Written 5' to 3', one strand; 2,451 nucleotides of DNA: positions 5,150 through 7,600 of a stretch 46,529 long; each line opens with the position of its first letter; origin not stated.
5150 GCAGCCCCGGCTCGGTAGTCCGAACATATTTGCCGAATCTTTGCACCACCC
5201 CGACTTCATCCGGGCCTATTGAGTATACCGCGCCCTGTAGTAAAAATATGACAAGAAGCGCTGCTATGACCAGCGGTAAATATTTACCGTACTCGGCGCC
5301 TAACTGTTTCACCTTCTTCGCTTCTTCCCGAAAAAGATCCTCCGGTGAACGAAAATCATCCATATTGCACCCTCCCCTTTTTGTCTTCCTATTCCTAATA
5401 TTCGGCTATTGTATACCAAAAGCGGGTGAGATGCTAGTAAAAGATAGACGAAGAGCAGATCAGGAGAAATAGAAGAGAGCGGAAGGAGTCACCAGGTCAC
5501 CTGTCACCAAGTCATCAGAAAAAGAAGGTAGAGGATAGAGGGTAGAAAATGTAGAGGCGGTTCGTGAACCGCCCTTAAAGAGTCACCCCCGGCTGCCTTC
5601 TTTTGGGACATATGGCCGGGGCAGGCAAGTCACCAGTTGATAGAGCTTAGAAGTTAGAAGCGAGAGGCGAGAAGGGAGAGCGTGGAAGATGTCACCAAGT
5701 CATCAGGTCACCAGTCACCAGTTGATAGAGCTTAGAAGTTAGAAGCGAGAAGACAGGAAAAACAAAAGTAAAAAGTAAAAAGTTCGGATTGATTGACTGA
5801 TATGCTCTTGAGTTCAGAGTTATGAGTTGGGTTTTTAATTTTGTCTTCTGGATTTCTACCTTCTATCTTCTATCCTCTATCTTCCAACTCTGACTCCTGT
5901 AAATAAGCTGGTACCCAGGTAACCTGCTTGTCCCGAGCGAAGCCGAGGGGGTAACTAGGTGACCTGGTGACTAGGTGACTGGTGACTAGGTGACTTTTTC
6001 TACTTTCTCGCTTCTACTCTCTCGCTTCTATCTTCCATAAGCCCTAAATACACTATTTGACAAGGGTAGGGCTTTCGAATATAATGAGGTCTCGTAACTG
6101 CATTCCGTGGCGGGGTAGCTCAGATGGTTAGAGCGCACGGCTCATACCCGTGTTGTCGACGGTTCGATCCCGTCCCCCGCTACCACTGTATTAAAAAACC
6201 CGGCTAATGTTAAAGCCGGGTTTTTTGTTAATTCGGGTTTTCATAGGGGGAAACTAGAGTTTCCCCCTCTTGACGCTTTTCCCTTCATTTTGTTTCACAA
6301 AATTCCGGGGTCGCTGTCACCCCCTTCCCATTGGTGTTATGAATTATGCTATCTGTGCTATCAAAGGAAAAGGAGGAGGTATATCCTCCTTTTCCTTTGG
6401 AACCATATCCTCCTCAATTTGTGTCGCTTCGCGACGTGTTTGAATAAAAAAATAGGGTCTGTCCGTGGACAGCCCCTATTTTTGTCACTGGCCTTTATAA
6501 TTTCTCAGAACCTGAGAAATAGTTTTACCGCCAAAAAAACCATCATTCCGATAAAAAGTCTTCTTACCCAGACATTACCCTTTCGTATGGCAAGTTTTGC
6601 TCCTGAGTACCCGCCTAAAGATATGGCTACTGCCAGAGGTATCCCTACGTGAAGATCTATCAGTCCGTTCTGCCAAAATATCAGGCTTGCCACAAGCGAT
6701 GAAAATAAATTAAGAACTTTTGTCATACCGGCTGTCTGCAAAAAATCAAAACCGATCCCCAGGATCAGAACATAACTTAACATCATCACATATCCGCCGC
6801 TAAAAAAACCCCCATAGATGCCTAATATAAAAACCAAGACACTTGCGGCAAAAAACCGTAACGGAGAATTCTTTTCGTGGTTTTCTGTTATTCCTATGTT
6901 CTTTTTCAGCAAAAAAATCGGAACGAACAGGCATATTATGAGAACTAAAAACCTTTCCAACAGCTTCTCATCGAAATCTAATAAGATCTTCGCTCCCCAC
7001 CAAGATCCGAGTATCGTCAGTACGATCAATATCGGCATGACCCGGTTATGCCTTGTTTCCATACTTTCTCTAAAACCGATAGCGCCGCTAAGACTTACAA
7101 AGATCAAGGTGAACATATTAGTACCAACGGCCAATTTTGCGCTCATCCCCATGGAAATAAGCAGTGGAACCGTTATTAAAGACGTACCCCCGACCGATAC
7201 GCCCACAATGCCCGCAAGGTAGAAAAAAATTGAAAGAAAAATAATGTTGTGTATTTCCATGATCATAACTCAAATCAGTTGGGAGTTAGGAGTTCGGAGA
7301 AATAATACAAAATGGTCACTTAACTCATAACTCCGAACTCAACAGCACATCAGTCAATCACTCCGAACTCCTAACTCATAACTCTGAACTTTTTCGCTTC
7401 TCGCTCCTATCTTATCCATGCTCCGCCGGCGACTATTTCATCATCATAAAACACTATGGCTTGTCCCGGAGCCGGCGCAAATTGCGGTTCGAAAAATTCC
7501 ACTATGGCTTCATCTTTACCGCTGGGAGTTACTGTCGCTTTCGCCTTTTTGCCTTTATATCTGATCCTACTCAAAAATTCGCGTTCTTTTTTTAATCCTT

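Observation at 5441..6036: Window-wide family of mosaic intergenic palindromes built from degenerate tandem heptamers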

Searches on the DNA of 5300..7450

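Call 85: search_rna_families(source=window, start=5300, end=7450, threshold=evalue, max_evalue=1)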
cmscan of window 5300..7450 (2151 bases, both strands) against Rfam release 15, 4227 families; matches with E-value up to 1: 10.
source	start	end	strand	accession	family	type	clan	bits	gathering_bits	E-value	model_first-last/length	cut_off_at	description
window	6109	6182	+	RF00005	tRNA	Gene; tRNA;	CL00001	65.4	29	2e-13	1-71/71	no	tRNA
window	7277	7383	-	RF03345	MIR3444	Gene; miRNA;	-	27.1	80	0.011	1-104/104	no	MIR3444 microRNA precursor family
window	6191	6265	-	RF00116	C0465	Gene; sRNA;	-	24.2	40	0.18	1-78/78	no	C0465 RNA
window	7277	7383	+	RF03345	MIR3444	Gene; miRNA;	-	22.2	80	0.21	1-104/104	no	MIR3444 microRNA precursor family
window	6363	6473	-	RF00166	PrrB_RsmZ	Gene; sRNA;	CL00106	22.1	44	0.019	1-133/133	no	PrrB/RsmZ RNA family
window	5717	5889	+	RF01911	MIR2118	Gene; miRNA;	-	21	85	0.43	1-170/170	no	MIR2118 microRNA precursor family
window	7289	7334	-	RF00570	SNORD64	Gene; snRNA; snoRNA; CD-box;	CL00069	20.9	40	0.91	1-67/67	no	Small Nucleolar RNA SNORD64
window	6110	6182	-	RF04354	Plastid-ycf2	Cis-reg;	-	20.2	65.7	0.59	1-75/75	no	Plastid-ycf2 5UTR RNA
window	6164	6225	+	RF01519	CC0196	Gene; sRNA;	-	18.5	35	0.38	1-58/58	no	Caulobacter sRNA CC0196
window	5466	5540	+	RF01905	HOTAIR_2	Gene; lncRNA;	-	17.1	60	0.44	1-69/69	no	HOTAIR conserved region 2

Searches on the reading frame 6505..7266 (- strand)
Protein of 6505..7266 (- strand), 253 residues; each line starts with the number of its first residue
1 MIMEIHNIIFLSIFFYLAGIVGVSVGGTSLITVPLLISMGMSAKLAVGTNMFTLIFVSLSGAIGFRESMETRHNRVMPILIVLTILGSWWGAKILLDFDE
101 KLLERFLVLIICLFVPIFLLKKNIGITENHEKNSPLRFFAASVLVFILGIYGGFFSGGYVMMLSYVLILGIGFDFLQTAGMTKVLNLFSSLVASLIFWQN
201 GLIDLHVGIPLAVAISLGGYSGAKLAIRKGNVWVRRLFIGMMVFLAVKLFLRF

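Call 8: search_protein_families(library=ncbifam, proteins=[window:6505-7266:-])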
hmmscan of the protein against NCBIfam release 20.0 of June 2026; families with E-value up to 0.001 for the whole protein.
window:6505-7266:- (253 aa): 1 family
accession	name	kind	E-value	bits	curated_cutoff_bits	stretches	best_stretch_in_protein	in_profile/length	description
NF007909.0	PRK10621.1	equivalog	1.3e-19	70.6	383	1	10-250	14-251/266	hypothetical protein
